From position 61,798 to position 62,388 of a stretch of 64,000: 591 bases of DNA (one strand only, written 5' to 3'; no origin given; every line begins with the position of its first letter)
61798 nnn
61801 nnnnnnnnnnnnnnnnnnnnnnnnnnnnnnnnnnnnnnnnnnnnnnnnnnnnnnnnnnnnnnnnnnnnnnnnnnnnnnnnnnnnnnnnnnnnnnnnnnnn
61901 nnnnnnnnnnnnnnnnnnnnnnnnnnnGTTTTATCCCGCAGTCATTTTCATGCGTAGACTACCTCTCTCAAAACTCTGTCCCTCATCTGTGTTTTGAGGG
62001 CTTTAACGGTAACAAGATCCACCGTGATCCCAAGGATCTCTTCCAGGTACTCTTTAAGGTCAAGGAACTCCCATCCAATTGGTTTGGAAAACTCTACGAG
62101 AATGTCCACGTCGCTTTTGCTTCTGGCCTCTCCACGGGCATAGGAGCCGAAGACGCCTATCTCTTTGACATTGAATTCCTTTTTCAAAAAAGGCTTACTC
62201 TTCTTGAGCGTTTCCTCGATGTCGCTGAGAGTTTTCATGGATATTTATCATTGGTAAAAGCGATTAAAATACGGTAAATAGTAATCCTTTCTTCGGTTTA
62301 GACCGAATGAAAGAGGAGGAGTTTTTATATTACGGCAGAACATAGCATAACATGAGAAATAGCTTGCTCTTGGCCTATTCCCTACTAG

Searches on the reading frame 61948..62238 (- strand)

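Call 42: search_protein_families(library=pfam, max_evalue=0.01, proteins=[window:61948-62238:-])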
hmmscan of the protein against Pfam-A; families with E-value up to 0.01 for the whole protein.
window:61948-62238:- (96 aa): 3 families
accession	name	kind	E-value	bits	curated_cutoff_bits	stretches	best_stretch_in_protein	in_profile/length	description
PF01909.29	NTP_transf_2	-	1.5e-17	64.2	21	1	11-93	1-90/93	Nucleotidyltransferase domain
PF18765.7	Polbeta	-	1.1e-14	54.8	26.9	1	13-92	2-83/93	Polymerase beta, Nucleotidyltransferase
PF22600.2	MTPAP-like_central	-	0.00021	21.8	27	1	9-55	24-70/139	Poly(A) RNA polymerase, mitochondrial-like, central palm domain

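Call 75: search_protein_families(library=ncbifam, proteins=[window:61948-62238:-], max_evalue=0.001)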
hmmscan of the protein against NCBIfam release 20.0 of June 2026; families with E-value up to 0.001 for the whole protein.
window:61948-62238:- (96 aa): 1 family
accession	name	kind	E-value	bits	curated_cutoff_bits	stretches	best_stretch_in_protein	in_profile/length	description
NF047752.1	MntA_antitoxin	equivalog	5.2e-16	58.4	60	1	18-92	1-76/106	type VII toxin-antitoxin system MntA family adenylyltransferase antitoxin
